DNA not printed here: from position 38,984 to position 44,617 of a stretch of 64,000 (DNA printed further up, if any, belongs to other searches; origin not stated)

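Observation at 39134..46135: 1777-aa Type ISP-like enzyme followed by two lower-GC genes, one with a HEPN-like motif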

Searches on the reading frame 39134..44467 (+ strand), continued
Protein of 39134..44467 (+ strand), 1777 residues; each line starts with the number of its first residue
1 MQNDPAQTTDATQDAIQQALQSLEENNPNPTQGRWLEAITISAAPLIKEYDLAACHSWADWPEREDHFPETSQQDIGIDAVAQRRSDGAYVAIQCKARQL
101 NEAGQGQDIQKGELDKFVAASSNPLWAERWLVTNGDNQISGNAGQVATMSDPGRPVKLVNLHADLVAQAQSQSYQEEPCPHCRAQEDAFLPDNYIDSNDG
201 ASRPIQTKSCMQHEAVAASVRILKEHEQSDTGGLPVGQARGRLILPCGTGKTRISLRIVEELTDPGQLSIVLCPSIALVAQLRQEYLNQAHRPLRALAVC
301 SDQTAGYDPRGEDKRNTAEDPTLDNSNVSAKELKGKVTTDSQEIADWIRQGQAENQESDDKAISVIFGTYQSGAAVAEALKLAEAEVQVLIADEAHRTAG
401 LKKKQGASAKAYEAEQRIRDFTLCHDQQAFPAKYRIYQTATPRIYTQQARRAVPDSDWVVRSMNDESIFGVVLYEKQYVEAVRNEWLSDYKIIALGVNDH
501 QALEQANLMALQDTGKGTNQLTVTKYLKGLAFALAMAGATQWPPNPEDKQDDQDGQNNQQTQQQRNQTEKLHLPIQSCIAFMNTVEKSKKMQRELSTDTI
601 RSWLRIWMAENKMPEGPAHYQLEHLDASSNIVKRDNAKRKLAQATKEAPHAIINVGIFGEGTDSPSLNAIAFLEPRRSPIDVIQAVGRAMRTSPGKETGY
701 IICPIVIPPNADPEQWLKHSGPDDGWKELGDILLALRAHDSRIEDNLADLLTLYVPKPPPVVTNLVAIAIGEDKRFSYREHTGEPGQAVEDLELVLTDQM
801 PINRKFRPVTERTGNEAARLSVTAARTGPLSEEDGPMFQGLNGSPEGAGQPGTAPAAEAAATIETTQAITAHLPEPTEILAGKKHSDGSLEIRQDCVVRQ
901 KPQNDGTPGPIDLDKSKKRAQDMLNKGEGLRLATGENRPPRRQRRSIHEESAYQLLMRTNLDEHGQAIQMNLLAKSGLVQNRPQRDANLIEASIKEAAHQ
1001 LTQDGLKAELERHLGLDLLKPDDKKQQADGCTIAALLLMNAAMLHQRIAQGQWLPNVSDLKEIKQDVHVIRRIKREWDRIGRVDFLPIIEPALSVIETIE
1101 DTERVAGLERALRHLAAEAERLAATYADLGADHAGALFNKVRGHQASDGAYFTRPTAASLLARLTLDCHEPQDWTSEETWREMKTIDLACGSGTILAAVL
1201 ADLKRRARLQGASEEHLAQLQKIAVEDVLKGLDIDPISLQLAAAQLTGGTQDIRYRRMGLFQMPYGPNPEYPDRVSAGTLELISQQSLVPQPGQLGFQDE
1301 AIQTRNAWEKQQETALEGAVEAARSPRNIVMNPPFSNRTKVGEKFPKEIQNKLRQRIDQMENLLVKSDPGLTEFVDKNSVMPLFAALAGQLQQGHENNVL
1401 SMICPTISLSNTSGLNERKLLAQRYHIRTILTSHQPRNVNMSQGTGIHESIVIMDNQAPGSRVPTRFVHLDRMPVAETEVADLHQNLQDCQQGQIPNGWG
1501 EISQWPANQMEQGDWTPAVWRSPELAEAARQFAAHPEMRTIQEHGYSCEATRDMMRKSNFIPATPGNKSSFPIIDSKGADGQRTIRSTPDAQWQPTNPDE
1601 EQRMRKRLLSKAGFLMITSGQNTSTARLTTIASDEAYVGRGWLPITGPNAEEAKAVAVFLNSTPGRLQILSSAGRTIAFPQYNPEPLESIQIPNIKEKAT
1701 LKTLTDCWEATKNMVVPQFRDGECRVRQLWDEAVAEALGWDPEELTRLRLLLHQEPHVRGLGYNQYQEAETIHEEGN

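Call 29: search_solved_structures(query=A1, max_evalue=0.01, show_alignments=1)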
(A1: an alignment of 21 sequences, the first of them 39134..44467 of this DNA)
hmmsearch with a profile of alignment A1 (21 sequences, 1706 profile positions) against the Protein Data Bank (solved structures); distinct sequences matched with E-value up to 0.01: 6.
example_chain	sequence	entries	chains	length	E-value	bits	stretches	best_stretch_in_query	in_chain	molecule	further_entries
4xqk_A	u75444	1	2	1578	2.7e-71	243.7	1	11-700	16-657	LlaBIII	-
5ffj_A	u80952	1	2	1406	2.3e-66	227.3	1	197-700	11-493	Endonuclease and methylase LlaGI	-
5fmf_1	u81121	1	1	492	6.5e-05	23.6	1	199-277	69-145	DNA REPAIR HELICASE RAD25, SSL2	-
5sva_Z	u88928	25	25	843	0.00014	22.5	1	199-277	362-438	DNA repair helicase RAD25 | General transcription and DNA repair factor IIH helicase subunit XPB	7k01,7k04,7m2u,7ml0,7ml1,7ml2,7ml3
7clg_A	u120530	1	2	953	0.00038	21.1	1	596-649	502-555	Putative helicase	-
5oqj_7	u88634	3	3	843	0.0027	18.3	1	199-266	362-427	DNA repair helicase RAD25 | General transcription and DNA repair factor IIH helicase subunit XPB | General transcription and DNA repair factor IIH helicase subu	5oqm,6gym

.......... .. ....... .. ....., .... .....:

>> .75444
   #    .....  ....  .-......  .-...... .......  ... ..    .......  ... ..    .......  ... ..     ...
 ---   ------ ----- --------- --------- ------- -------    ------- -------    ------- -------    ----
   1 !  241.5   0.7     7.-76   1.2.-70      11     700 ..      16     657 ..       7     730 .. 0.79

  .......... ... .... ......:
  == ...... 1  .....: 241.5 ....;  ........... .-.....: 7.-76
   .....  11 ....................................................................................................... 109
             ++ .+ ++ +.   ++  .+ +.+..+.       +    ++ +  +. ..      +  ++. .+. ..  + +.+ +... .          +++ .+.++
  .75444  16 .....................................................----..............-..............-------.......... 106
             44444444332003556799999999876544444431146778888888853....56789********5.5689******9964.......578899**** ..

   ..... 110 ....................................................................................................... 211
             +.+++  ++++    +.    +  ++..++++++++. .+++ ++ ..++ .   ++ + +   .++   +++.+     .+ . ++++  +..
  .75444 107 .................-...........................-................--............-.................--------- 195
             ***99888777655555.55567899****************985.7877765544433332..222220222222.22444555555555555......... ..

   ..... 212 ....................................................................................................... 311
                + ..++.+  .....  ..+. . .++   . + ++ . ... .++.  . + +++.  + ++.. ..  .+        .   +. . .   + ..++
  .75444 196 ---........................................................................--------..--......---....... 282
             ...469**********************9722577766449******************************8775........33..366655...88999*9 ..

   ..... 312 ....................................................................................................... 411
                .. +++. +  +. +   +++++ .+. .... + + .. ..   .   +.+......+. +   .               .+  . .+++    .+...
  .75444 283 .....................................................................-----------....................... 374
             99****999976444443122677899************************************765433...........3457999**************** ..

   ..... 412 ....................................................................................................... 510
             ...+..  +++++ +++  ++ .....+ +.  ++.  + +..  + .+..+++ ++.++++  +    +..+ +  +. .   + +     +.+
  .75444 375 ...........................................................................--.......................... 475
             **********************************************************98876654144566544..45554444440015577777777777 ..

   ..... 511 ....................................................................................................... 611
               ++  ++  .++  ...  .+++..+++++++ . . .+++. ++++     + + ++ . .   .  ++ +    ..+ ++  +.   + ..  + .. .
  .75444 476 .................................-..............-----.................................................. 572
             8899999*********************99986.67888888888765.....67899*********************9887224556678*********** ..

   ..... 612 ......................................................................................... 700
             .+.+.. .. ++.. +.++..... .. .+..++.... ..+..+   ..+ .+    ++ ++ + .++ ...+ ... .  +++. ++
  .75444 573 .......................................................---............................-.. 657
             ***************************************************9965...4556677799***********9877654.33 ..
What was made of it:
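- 39287..39616 (+): Mrr-type PD-(D/E)xK nuclease domain (aa 52-161), with D75/D79 and Q94-x-K96. The family profile aligns from LlaBIII residue 16 onward (call 29).
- Closest known: Type ISP restriction-modification enzymes LlaGI and LlaBIII. Same: The nuclease and helicase are clearly homologous (family profile E 2.7e-71 over LlaBIII residues 16-657, call 29).
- The nuclease-helicase module is homologous end to end to LlaBIII (call 29).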

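Call 57: find_related_loci(query=A1, collection=viral_contigs, flank=8000)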
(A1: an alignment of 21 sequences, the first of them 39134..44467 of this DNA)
Query A1 (1777 aa) in viral_contigs; peptide patterns used: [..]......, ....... (x = any residue, [..] = any of these).
63 stretches matched a pattern; 1 encode a relative of the query (tblastn E <= 1e-3); 1 distinct loci.
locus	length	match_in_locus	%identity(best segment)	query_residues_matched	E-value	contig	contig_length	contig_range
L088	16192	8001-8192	36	625-691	2e-5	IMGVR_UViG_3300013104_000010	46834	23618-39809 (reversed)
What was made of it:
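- The family is absent from IMG/VR viral contigs (call 57).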

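Call 77: search_dna_similar(query=window:39134-44467:+, collection=plasmids, mode=protein, max_evalue=1e-10, max_rows=12)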
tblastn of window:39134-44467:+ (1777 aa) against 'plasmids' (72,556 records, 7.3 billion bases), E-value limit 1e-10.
Records with a match: 292; places in all: 316; records where one place covers at least 80% of the query: 0.
Best place of each record, by identity: <60% 292.
By first word of the organism name: Streptomyces 93; Rhodococcus 27; Klebsiella 14; Escherichia 11; Lactococcus 11; Pseudomonas 8; Phaeobacter 7; Curtobacterium 6; Leuconostoc 6; Mycolicibacterium 5; and 67 more.
By predicted mobility (MOB-suite, as given by PLSDB): non-mobilizable 156; mobilizable 91; conjugative 45.
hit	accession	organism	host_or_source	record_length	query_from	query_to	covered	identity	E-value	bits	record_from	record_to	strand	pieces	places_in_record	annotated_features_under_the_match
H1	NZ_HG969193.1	Bartonella tribocorum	-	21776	36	806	43%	28.6%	1e-63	249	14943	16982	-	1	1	type ISP restriction/modification enzyme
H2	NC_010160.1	Bartonella tribocorum CIP 105476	-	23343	36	806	43%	28.6%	1e-63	249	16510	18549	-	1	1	type ISP restriction/modification enzyme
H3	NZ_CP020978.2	Xanthomonas phaseoli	Phaseolus vulgaris,cell culture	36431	58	790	41%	29.6%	4e-56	224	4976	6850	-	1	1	type ISP restriction/modification enzyme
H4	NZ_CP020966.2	Xanthomonas phaseoli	Phaseolus vulgaris,cell culture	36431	58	790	41%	29.6%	4e-56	224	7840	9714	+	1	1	type ISP restriction/modification enzyme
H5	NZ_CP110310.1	Xanthomonas phaseoli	Phaseolus vulgaris,cell culture,leaf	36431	58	790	41%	29.6%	4e-56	224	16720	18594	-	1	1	type ISP restriction/modification enzyme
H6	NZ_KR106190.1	Pseudomonas aeruginosa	-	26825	58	774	40%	30.0%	7e-56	223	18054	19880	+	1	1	none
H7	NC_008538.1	Arthrobacter sp. FB24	-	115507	58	744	39%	31.2%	2e-64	252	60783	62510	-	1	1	type ISP restriction/modification enzyme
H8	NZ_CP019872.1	Pseudomonas syringae group genomosp. 3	Solanum lycopersicum cv. Brillante,pure ...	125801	58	774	40%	29.9%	2e-55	222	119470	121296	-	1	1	type ISP restriction/modification enzyme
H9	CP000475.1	Paenarthrobacter aurescens TC1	-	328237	58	743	39%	30.6%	2e-63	249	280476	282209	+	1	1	putative Helicase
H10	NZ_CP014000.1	Picosynechococcus sp. PCC 73109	cell culture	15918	58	769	40%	29.4%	4e-60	237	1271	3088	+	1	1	none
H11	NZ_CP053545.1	Paenarthrobacter sp. YJN-5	cell culture,soil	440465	58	744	39%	30.4%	9e-59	233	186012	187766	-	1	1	type ISP restriction/modification enzyme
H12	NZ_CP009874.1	Klebsiella pneumoniae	perirectal swab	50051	32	762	41%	28.3%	1e-59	236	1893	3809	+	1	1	type ISP restriction/modification enzyme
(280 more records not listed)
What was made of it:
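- On Type ISP restriction-modification enzyme: Plasmid 'type ISP' genes match only aa 36-806 (call 77).
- The closest annotated plasmid genes are named 'type ISP restriction/modification enzyme' (call 77).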
